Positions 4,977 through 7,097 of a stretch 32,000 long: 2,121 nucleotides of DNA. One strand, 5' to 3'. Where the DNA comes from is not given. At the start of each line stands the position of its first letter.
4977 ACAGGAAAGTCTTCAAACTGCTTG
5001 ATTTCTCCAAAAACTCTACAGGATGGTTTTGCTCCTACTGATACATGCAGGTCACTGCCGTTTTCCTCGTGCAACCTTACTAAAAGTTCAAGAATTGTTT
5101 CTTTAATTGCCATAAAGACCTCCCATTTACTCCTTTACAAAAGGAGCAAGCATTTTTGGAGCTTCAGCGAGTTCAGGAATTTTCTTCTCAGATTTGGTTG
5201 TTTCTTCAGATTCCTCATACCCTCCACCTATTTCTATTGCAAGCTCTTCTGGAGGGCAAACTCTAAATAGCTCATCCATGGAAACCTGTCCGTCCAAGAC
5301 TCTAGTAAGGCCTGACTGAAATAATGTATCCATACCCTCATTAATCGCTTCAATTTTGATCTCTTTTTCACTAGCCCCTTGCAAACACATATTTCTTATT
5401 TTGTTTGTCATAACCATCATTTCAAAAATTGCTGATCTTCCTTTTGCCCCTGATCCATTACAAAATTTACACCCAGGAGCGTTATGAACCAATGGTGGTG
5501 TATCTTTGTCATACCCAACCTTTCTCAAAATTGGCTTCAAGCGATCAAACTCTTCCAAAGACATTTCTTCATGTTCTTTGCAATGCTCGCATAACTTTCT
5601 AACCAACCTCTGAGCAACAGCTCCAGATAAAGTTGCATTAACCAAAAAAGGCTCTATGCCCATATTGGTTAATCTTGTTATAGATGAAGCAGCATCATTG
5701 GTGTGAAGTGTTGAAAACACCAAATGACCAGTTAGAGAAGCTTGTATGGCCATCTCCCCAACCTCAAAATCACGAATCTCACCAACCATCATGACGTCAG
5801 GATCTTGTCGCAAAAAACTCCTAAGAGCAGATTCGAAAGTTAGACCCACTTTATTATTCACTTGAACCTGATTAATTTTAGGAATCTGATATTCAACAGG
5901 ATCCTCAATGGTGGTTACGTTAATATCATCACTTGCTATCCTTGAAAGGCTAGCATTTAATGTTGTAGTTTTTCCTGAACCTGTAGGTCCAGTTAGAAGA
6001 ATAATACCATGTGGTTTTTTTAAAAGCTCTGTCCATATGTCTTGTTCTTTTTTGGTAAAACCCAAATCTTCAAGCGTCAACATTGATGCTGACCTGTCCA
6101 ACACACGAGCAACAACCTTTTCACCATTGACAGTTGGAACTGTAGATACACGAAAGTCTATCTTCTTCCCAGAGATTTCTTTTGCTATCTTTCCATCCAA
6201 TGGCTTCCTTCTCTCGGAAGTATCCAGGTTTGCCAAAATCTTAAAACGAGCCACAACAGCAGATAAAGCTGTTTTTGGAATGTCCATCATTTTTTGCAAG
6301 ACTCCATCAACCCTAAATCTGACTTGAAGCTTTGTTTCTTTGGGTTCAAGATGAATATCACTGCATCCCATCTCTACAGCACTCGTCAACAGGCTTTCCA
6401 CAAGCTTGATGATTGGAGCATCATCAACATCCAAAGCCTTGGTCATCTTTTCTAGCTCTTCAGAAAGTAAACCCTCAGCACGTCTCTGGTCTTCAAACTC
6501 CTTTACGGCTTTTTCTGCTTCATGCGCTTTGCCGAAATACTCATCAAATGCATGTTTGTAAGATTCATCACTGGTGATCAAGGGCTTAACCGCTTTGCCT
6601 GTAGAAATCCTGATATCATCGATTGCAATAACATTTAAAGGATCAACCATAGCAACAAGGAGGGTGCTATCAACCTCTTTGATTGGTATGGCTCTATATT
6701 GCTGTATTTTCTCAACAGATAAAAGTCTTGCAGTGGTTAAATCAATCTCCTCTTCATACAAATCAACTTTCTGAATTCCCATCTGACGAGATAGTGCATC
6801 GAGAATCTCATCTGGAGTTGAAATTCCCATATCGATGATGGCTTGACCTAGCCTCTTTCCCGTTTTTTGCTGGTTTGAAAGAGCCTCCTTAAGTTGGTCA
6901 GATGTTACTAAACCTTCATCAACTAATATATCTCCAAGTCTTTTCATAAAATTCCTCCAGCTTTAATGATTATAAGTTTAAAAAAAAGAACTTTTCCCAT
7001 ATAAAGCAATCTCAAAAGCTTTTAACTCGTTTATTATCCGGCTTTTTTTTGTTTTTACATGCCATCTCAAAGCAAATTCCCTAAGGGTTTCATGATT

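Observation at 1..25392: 25-kb co-directional array fusing type IV pilus genes, MoxR/DUF58/transglutaminase, a glycan-assembly cluster and two lipoproteins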

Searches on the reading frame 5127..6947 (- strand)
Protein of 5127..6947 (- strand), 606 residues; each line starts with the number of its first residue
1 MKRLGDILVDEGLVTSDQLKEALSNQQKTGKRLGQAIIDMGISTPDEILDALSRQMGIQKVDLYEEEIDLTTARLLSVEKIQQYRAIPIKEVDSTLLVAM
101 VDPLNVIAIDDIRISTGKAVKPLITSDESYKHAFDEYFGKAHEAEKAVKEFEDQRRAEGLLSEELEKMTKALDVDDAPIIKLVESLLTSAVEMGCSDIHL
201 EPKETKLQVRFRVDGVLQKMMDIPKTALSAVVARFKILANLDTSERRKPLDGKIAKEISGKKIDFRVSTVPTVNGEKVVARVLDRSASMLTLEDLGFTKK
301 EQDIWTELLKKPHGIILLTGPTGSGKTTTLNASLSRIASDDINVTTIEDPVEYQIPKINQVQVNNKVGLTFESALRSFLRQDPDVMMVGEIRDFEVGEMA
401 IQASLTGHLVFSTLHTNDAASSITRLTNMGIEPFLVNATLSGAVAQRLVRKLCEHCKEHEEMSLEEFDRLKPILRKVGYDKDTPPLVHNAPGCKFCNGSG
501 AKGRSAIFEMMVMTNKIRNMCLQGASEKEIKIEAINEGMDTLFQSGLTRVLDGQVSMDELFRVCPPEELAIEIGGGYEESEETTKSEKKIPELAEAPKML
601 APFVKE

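Call 3: search_protein_families(library=pfam, proteins=[window:5127-6947:-])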
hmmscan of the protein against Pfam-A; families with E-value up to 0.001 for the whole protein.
window:5127-6947:- (606 aa): 6 families
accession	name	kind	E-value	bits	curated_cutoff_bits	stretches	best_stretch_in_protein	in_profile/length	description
PF00437.27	T2SSE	-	1e-132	442.7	24.9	1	175-562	4-370/370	Type II/IV secretion system protein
PF05157.20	MshEN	-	4.7e-16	59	23.1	1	57-143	2-89/90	MshEN domain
PF25199.1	nSTAND_NTPase5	-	5.2e-05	23.5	34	1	310-362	38-91/145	Novel STAND NTPase 5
PF13401.12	AAA_22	-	0.00013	22.7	27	1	312-350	4-42/130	AAA domain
PF20720.3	nSTAND3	-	0.00051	20.2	27.2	0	305-352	10-56/155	Novel STAND NTPase 3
PF01637.24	ATPase_2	-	0.00056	20.2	33.2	0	310-375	17-82/225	ATPase domain predominantly from Archaea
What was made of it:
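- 5127..6947 (-): PilB extension ATPase with a tandem N-terminal MshEN c-di-GMP-binding motif. T2SSE 1e-132 and MshEN 4.7e-16 (call 3).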

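Call 26: search_protein_families(library=ncbifam, proteins=[window:5127-6947:-], max_evalue=0.01)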
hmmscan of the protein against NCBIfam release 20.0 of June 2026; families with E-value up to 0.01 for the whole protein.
window:5127-6947:- (606 aa): 26 families (the best 25 are shown)
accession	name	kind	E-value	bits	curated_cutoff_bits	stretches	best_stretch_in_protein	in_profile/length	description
TIGR02538.1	type_IV_pilB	equivalog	4.1e-178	593.5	675.65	1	4-563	2-561/564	type IV-A pilus assembly ATPase PilB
TIGR02533.1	type_II_gspE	equivalog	2.9e-167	557.2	630.25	1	75-563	3-485/486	type II secretion system ATPase GspE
NF053534.1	T4PilAsmATPsTfpB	equivalog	1.6e-149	499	850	1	58-565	80-583/584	type IV pilus assembly ATPase TfpB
NF007755.0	PRK10436.1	equivalog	9.2e-129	430.1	617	1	81-564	14-459/465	type II secretion system protein GspE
NF041000.1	ATPase_ComGA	equivalog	1.1e-76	257.3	300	1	185-450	2-266/267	competence type IV pilus ATPase ComGA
TIGR01420.1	pilT_fam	subfamily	1.5e-53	182.3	319.1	1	184-430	3-243/343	PilT/PilU family type 4a pilus ATPase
TIGR02525.1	plasmid_TraJ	equivalog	5.6e-23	81.5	368.3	1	299-429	136-272/372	plasmid transfer ATPase TraJ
NF058587.1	archaellum_moto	equivalog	1.9e-21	76.4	550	1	316-432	278-399/527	archaellum flagellar ATPase motor FlaI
NF053729.1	c-di-GMP_motif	domain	1.8e-19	69.3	38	1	3-55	1-53/53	cyclic di-GMP-binding domain-containing protein, MshE-related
TIGR02782.1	TrbB_P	equivalog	1.1e-17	64.3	304.55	1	297-429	121-255/303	P-type conjugative transfer ATPase TrbB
TIGR02524.1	dot_icm_DotB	equivalog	9e-17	61.3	463.3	1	312-427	133-257/358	Dot/Icm type IV secretion system ATPase DotB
NF010469.0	PRK13894.1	subfamily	2.1e-15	56.9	508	1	297-428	134-266/320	conjugal transfer ATPase TrbB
TIGR03819.1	heli_sec_ATPase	hypoth_equivalog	7.6e-15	54.9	373.15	1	271-445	135-316/340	TadA family conjugal transfer-associated ATPase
NF012033.0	PRK15489.1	equivalog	1.2e-14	53.4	537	1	2-132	491-621/703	glycosyl transferase family protein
TIGR02788.1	VirB11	equivalog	1.3e-14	54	249.95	1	315-431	146-267/308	P-type DNA transfer ATPase VirB11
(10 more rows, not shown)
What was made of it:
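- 5127..6947 (-): NF053729 c-di-GMP motif 69 bits, above the cut-off of 38 (call 26).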

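Call 27: find_homologous_proteins(query=window:5127-6947:-, max_evalue=1e-100)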
Query window:5127-6947:- (606 aa): 7073 proteins with E <= 1e-100 among 8000 candidates; the best 120 are listed.
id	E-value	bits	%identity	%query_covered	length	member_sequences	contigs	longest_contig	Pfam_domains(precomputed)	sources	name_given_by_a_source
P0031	0.0e+0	1211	91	100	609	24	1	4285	PF05157.21,PF00437.27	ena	-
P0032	2.5e-287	972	73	100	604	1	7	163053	PF05157.21,PF00437.27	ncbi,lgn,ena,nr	ncbi:Flp pilus assembly complex ATPase component TadA [bacterium]|nr:Flp pilus assembly complex ATPa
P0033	1.3e-264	897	68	100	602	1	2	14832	PF05157.21,PF00437.27,PF13401.13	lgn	-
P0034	3.6e-253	859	69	93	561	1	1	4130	PF05157.21,PF00437.27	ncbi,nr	ncbi:Flp pilus assembly complex ATPase component TadA, partial [bacterium]|nr:Flp pilus assembly com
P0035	2.2e-215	735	54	100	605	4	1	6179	PF05157.21,PF00437.27,PF13401.13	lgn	-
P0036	3.1e-209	714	53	100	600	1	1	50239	PF05157.21,PF00437.27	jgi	-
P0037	2.4e-201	688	51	100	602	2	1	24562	PF05157.21,PF00437.27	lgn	-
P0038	1.5e-200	686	51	100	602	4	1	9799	PF05157.21,PF00437.27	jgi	-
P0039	2.6e-199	682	51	100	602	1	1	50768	PF05157.21,PF00437.27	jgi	jgi:type IV pilus assembly protein PilB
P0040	1.0e-190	653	51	95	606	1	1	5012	PF05157.21,PF00437.27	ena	-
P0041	1.5e-188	646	52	95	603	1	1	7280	PF05157.21,PF00437.27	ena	-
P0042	3.4e-188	645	51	93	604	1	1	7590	PF05157.21,PF00437.27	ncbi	-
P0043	2.0e-187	642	51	95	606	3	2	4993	PF05157.21,PF00437.27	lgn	-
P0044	2.7e-186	639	50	96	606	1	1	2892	PF05157.21,PF00437.27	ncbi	-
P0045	2.7e-185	635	51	96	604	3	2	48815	PF05157.21,PF00437.27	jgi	jgi:type IV pilus assembly protein PilB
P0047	4.7e-184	631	50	93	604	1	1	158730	PF05157.21,PF00437.27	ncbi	-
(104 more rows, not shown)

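Call 28: find_encoding_contigs(protein=P0032, flank=10000, max_places=3)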
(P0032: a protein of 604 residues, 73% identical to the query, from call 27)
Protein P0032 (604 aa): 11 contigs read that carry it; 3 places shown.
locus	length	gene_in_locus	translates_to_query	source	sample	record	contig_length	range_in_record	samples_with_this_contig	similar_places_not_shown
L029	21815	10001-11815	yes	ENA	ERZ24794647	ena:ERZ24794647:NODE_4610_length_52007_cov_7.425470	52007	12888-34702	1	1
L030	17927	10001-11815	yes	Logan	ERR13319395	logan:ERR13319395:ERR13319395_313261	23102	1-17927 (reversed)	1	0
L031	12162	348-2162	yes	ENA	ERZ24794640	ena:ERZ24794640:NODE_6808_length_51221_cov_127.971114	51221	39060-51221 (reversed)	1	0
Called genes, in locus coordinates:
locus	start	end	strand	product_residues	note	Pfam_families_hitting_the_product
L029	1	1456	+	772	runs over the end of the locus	PF00535:Glycos_transf_2, PF13641:Glyco_tranf_2_3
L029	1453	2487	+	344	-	PF13439:Glyco_transf_4 (weak), PF20706:GT4-conflict, PF00534:Glycos_transf_1, PF13692:Glyco_trans_1_4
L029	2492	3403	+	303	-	-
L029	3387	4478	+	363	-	PF13439:Glyco_transf_4 (faint), PF20706:GT4-conflict (weak), PF00534:Glycos_transf_1, PF13692:Glyco_trans_1_4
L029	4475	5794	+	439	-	PF02397:Bac_transf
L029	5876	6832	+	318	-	PF20030:bpMoxR (weak), PF07726:AAA_3, PF07728:AAA_5, PF17863:AAA_lid_2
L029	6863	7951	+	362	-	-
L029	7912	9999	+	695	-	PF11992:TgpA_N, PF01841:Transglut_core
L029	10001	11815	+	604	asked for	PF05157:MshEN, PF00437:T2SSE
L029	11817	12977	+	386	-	PF00437:T2SSE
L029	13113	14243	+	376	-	PF00482:T2SSF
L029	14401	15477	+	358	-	PF07963:N_methyl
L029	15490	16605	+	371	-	PF07963:N_methyl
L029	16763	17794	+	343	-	PF07963:N_methyl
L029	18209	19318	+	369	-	PF00437:T2SSE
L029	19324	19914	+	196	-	-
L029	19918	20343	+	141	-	-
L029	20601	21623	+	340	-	-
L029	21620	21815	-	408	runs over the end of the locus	PF00155:Aminotran_1_2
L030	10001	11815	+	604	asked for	PF05157:MshEN, PF00437:T2SSE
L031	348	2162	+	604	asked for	PF05157:MshEN, PF00437:T2SSE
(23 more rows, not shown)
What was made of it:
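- Two PilT retraction ATPases argue for a true retractile pilus (calls 3, 28).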

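Call 29: find_encoding_contigs(protein=P0036, flank=10000, max_places=2)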
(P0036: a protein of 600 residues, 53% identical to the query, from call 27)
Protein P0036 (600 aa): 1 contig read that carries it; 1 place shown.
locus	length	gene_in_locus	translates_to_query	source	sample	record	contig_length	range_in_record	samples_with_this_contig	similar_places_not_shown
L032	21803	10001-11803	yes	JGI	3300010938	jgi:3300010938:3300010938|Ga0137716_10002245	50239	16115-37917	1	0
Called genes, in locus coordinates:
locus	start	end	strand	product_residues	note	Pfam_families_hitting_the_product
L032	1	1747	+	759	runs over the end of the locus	PF01411:tRNA-synt_2c, PF07973:tRNA_SAD, PF02272:DHHA1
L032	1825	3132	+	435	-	-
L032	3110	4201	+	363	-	PF13439:Glyco_transf_4 (weak), PF20706:GT4-conflict (weak), PF00534:Glycos_transf_1, PF13692:Glyco_trans_1_4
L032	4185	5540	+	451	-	PF02397:Bac_transf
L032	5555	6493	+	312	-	PF00493:MCM (faint), PF20030:bpMoxR, PF00004:AAA, PF07726:AAA_3, PF07728:AAA_5, PF17863:AAA_lid_2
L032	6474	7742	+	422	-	PF01882:DUF58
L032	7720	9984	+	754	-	PF01841:Transglut_core, PF13559:DUF4129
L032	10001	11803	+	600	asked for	PF05157:MshEN, PF00437:T2SSE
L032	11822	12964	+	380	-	PF00437:T2SSE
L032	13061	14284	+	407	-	PF28597:T2SSF_N, PF00482:T2SSF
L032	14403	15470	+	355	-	-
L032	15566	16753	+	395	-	PF07963:N_methyl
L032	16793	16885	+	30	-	-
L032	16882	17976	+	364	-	PF07963:N_methyl (weak)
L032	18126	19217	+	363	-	PF00437:T2SSE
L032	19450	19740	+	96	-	PF00166:Cpn10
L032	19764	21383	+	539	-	PF00118:Cpn60_TCP1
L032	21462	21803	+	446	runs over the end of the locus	-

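Call 30: find_encoding_contigs(protein=P0047, flank=10000, max_places=2)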
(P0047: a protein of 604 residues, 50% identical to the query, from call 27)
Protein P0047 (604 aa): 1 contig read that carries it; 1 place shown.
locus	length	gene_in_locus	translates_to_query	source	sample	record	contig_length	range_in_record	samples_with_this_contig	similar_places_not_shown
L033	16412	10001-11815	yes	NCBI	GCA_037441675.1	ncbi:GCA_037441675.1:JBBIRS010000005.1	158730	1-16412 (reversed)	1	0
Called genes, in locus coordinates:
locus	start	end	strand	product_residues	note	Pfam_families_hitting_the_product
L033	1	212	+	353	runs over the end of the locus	PF00676:E1_dh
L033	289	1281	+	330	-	PF02779:Transket_pyr, PF02780:Transketolase_C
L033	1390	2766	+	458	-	PF00364:Biotin_lipoyl, PF02817:E3_binding, PF00198:2-oxoacid_dh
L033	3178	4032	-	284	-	PF00528:BPD_transp_1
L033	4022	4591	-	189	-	PF00005:ABC_tran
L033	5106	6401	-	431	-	PF04165:DUF401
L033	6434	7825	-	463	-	PF01134:GIDA (faint), PF03486:HI0933_like (faint), PF07992:Pyr_redox_2, PF12831:FAD_oxidored (faint), PF13738:Pyr_redox_3 (faint), PF00070:Pyr_redox, PF02852:Pyr_redox_dim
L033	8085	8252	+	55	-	-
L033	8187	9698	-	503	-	PF20695:UbiD_N, PF01977:UbiD, PF20696:UbiD_C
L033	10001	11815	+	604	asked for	PF05157:MshEN, PF00437:T2SSE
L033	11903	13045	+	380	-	PF00437:T2SSE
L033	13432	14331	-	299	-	PF00515:TPR_1 (faint), PF07719:TPR_2 (faint), PF13176:TPR_7 (faint), PF13181:TPR_8 (faint), PF13374:TPR_10 (faint), PF14559:TPR_19 (faint), PF13424:TPR_12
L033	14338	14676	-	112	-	-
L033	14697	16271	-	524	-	PF13191:AAA_16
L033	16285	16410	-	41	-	?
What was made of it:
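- In L033 (PilB 50%) the trio is absent (call 30). L033 has PilB–PilT without the trio (call 30).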

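Call 34: find_related_loci(query=window:5127-6947:-, collection=metagenome_contigs, flank=10000)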
Query window:5127-6947:- (606 aa) in metagenome_contigs; peptide patterns used: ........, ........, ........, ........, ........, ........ (x = any residue, [..] = any of these).
599 stretches matched a pattern (row limit reached: there are more); 565 encode a relative of the query (tblastn E <= 1e-3); the best 80 are kept; 80 distinct loci.
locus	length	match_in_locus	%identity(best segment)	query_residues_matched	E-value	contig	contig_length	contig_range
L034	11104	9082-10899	100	1-606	0e+0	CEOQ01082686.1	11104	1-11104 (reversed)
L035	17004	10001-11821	98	1-606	0e+0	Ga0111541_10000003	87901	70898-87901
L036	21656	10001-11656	45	4-563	3e-150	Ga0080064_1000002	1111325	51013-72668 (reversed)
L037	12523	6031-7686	44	4-563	1e-147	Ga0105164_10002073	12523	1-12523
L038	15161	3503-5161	43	3-568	9e-145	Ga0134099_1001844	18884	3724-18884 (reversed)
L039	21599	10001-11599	44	17-563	5e-143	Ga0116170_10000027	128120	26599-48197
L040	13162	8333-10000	43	3-563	6e-142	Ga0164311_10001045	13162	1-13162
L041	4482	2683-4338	41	2-564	9e-145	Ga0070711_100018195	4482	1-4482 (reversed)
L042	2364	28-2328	43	14-562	1e-150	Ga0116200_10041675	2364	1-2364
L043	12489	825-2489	42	3-568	5e-140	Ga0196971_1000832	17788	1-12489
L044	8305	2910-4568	41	2-564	1e-139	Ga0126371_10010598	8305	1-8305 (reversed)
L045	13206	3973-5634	41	2-564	3e-139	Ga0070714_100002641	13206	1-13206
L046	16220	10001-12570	43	2-562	2e-139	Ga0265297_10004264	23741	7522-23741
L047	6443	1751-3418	42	2-563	6e-140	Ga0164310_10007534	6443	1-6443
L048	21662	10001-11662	41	2-564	2e-139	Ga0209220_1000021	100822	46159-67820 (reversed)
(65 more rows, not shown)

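Call 60: search_protein_families(library=pfam, proteins=[L029:19324-19914:+, L029:19918-20343:+, L029:20601-21623:+, L035:4511-4978:+, L035:4959-5834:+, L032:1825-3132:+, L032:14403-15470:+, L029:16763-17794:+], max_evalue=0.01)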
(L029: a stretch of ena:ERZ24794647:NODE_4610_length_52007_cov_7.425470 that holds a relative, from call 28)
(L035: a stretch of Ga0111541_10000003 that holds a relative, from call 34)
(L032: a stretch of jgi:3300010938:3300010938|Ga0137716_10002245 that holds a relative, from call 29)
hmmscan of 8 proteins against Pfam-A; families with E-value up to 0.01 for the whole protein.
L029:19324-19914:+ (196 aa): 0 families

L029:19918-20343:+ (141 aa): 0 families

L029:20601-21623:+ (340 aa): 0 families

L035:4511-4978:+ (155 aa): 2 families
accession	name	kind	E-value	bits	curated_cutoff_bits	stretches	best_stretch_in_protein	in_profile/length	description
PF13508.13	Acetyltransf_7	-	5e-08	33.6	27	1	37-116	2-80/84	Acetyltransferase (GNAT) domain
PF00583.31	Acetyltransf_1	-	6.7e-07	30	20.7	1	29-119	18-116/116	Acetyltransferase (GNAT) family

L035:4959-5834:+ (291 aa): 1 family
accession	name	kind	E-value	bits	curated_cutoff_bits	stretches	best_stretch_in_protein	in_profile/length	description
PF05853.18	BKACE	-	1.9e-78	264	24.8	1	11-282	1-274/274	beta-keto acid cleavage enzyme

L032:1825-3132:+ (435 aa): 2 families
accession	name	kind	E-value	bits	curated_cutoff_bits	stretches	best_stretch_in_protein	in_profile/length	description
PF02449.21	Glyco_hydro_42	-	0.00017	21.5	21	1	21-82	9-70/376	Beta-galactosidase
PF00150.24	Cellulase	-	0.0046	16.9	23.5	1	23-105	22-116/272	Cellulase (glycosyl hydrolase family 5)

L032:14403-15470:+ (355 aa): 0 families

L029:16763-17794:+ (343 aa): 1 family
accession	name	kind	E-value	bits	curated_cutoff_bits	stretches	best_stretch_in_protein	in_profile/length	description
PF07963.17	N_methyl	-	7.7e-09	35.2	21.2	1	2-26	3-27/27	Prokaryotic N-terminal methylation motif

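Call 70: find_encoding_contigs(protein=P0039, flank=10000, max_places=2)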
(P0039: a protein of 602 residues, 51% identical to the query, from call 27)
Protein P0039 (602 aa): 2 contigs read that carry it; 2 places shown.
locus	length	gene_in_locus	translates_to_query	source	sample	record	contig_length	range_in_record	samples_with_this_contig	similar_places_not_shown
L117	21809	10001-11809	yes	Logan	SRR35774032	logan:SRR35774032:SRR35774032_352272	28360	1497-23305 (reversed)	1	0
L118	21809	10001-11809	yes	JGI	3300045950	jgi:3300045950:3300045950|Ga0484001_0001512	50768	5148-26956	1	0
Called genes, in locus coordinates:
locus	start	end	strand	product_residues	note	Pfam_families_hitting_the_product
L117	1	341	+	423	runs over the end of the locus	PF01595:CNNM, PF00571:CBS, PF03471:CorC_HlyC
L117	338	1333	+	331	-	PF01595:CNNM, PF00571:CBS (faint)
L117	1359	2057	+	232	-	PF01791:DeoC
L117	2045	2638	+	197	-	PF11967:RecO_N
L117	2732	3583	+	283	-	PF01297:ZnuA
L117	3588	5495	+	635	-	PF01551:Peptidase_M23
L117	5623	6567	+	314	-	PF20030:bpMoxR (faint), PF05496:RuvB_N (faint), PF07726:AAA_3, PF07728:AAA_5, PF00004:AAA, PF17863:AAA_lid_2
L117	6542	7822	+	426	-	PF01882:DUF58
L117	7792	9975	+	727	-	PF11992:TgpA_N, PF01841:Transglut_core, PF13559:DUF4129 (faint)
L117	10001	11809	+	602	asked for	PF05157:MshEN, PF00437:T2SSE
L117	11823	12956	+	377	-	PF00437:T2SSE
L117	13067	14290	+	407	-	PF28597:T2SSF_N (faint), PF00482:T2SSF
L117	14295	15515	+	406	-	PF07963:N_methyl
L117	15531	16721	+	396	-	PF07963:N_methyl (weak)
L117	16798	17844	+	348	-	-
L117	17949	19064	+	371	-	PF00437:T2SSE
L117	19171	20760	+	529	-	PF00395:SLH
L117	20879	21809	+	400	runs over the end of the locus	-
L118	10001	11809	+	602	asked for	PF05157:MshEN, PF00437:T2SSE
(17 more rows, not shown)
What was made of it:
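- On Type IVa pilus system: A second PilT paralogue lies downstream in relatives (calls 28, 29, 70).
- On MoxR–DUF58–TgpA trio: Positional orthologues in L032 and L117 hit DUF58 at E<=1e-5 (calls 29, 70).
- The glycan cluster is missing or reduced in the deep relatives that keep trio + pilus (calls 29, 70).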
